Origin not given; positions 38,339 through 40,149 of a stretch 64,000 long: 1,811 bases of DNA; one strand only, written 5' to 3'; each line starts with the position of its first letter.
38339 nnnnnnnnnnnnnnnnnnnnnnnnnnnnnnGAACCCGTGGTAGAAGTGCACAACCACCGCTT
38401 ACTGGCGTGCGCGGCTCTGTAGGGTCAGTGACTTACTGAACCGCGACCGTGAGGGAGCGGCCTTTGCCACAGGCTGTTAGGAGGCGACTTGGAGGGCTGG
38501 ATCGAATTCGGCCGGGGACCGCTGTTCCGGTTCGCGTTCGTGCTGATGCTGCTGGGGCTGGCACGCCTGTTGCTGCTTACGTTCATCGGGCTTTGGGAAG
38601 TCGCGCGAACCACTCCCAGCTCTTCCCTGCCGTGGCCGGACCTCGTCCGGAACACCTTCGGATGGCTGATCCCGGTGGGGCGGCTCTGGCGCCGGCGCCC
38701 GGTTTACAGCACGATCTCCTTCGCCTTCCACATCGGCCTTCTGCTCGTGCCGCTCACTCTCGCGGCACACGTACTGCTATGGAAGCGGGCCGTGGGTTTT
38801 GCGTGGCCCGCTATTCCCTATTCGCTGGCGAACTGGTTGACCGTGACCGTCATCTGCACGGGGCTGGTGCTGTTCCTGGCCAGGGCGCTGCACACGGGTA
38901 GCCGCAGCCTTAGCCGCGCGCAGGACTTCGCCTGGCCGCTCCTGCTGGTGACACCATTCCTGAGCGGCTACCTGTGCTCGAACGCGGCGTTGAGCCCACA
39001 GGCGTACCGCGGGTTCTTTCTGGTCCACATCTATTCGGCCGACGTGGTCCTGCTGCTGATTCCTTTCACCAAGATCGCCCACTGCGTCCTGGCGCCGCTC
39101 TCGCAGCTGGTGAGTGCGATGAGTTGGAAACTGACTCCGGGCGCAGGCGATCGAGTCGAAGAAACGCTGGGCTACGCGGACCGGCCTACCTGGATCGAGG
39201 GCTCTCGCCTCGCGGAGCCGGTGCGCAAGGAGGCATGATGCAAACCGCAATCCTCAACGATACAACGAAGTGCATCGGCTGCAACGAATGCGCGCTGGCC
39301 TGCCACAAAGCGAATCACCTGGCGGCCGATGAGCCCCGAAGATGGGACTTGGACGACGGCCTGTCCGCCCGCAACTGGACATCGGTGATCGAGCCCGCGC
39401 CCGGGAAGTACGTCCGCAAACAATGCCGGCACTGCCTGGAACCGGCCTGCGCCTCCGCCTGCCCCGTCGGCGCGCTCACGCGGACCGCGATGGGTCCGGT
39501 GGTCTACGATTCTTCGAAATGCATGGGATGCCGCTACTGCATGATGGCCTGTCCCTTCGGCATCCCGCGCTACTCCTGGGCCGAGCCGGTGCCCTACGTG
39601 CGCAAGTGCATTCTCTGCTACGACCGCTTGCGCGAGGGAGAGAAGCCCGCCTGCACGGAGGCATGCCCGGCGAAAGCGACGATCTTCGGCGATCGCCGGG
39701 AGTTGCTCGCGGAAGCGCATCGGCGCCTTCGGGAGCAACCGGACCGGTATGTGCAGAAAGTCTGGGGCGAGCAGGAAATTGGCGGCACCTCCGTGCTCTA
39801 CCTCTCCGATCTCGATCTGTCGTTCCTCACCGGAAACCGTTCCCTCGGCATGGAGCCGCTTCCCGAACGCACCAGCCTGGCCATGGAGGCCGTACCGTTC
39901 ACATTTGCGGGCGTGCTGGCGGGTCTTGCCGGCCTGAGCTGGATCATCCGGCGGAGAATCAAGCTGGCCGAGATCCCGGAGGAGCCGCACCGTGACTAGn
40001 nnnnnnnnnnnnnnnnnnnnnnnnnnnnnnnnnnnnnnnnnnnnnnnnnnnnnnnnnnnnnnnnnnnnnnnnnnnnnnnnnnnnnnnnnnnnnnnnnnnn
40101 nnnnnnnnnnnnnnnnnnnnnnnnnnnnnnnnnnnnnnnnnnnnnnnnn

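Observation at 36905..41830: Second DsrMKJOP/Hmc-like membrane redox complex hard-wired behind sat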

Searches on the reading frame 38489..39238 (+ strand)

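Call 3: search_protein_families(library=pfam, proteins=[window:38489-39238:+], max_evalue=0.01)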
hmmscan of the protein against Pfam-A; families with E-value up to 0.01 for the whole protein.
window:38489-39238:+ (249 aa): 1 family
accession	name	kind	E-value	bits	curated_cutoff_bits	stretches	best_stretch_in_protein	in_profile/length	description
PF02665.19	Nitrate_red_gam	-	0.00034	20.7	22.9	0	176-208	176-208/217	Nitrate reductase gamma subunit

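Call 9: search_protein_families(library=ncbifam, proteins=[window:38489-39238:+], max_evalue=0.001)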
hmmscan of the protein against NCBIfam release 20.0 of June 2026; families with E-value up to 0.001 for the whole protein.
window:38489-39238:+ (249 aa): 2 families
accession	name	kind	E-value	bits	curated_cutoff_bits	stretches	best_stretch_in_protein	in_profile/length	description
NF045716.1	sulf_resp_HmcE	equivalog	8.1e-37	127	275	1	6-215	3-213/226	sulfate respiration complex protein HmcE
NF045723.1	memb_anch_TmcC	equivalog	1.5e-33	116.2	240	1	5-205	4-201/218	TmcC family electron transfer complex membrane anchor subunit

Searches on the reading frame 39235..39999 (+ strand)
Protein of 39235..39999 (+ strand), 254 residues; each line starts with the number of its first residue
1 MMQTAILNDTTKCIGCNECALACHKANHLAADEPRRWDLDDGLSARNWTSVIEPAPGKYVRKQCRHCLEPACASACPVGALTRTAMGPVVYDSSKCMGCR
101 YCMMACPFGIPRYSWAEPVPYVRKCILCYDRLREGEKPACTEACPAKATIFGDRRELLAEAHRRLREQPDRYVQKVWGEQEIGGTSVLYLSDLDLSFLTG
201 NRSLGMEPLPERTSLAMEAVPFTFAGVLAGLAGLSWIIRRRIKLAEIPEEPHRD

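Call 3: search_protein_families(library=pfam, proteins=[window:39235-39999:+], max_evalue=0.01)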
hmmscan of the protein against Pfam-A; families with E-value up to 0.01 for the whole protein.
window:39235-39999:+ (254 aa): 13 families
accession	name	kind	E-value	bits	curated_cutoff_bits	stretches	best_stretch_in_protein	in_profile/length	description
PF13247.11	Fer4_11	-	3.4e-22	79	26.2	1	59-154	5-100/100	4Fe-4S dicluster domain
PF12838.12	Fer4_7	-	4.6e-12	46.6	27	2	63-110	1-52/52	4Fe-4S dicluster domain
PF00037.32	Fer4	-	6.7e-12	45.1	21.1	1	89-110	1-22/24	4Fe-4S binding domain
PF12797.12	Fer4_2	-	8.3e-12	44.7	24.5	2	88-108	2-22/22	4Fe-4S binding domain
PF12837.12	Fer4_6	-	1.4e-11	44.2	25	2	89-110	2-23/24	4Fe-4S binding domain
PF13187.11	Fer4_9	-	3.4e-11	43.4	27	2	95-148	1-51/52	4Fe-4S dicluster domain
PF13237.11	Fer4_10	-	1.4e-10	41.4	25.5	3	61-107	6-53/53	4Fe-4S dicluster domain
PF14697.11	Fer4_21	-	0.00014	22.3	35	1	9-28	4-23/59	4Fe-4S dicluster domain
PF12798.12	Fer4_3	-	0.00016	22.7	27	0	96-110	1-15/15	4Fe-4S binding domain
PF12800.12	Fer4_4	-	0.00035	21.1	24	0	94-109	2-17/17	4Fe-4S binding domain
PF13484.11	Fer4_16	-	0.00087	20.5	30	0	95-108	52-65/66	4Fe-4S double cluster binding domain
PF25160.1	LdpA_Fe-S-bd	-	0.0015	18.7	27.6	0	67-109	5-41/49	LdpA Fe-S cluster-binding domain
PF13183.11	Fer4_8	-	0.0071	17.3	27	0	11-79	3-67/68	4Fe-4S dicluster domain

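Call 9: search_protein_families(library=ncbifam, proteins=[window:39235-39999:+], max_evalue=0.001)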
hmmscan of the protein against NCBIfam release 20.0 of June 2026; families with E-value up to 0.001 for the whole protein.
window:39235-39999:+ (254 aa): 31 families (the best 25 are shown)
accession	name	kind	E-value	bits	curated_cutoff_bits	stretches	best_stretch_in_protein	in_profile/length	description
NF045715.1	sulf_resp_HmcB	equivalog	1.4e-72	244.4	420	1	4-246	37-290/307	sulfate respiration complex iron-sulfur protein HmcB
NF008134.0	PRK10882.1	equivalog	6e-59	199.7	263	1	5-243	40-317/329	hydrogenase 2 operon protein HybA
TIGR02951.1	DMSO_dmsB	equivalog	1.8e-32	112.6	214.1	1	7-158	5-157/161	DMSO/selenate family reductase complex B subunit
TIGR01582.1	FDH-beta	equivalog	3.6e-32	111.6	334.7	1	3-190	21-220/283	formate dehydrogenase subunit beta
NF045797.1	DsrO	equivalog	3.6e-30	105.1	200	1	5-175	45-223/235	sulfate reduction electron transfer complex DsrMKJOP subunit DsrO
TIGR03149.1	cyt_nit_nrfC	equivalog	7.8e-26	90.8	377.6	1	4-176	39-205/225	cytochrome c nitrite reductase Fe-S protein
NF011569.0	PRK14993.1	equivalog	4.2e-25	88.6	416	1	4-197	44-228/244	tetrathionate reductase subunit TtrB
NF041715.1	arsenate_red_ArrB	equivalog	1.2e-24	87.1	450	2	2-114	1-107/233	arsenate respiratory reductase iron-sulfur subunit ArrB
NF038355.1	FDH3_beta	equivalog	6.4e-22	78.4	240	1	6-117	5-107/180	formate dehydrogenase FDH3 subunit beta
NF009408.0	PRK12769.1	equivalog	1.8e-21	76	1003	1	2-167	1-160/659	formate-dependent uric acid utilization protein AegA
TIGR03478.1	DMSO_red_II_bet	subfamily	7.7e-21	74.3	480.7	1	59-154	126-220/321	DMSO reductase family type II enzyme, iron-sulfur subunit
NF042979.1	EthbenzDh_ebdB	equivalog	4.8e-19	68.4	740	1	37-163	132-251/354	ethylbenzene dehydrogenase subunit beta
NF041782.1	mnquin_red_QrcC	equivalog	5.6e-19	68.7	400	1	8-119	5-124/239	menaquinone reductase iron-sulfur cluster-binding subunit QrcC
NF009451.0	PRK12809.1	equivalog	3.8e-18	65.1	1154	1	2-157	1-142/639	formate-dependent uric acid utilization protein YgfT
TIGR01660.1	narH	equivalog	8e-17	60.8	524.05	1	59-148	178-266/492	nitrate reductase subunit beta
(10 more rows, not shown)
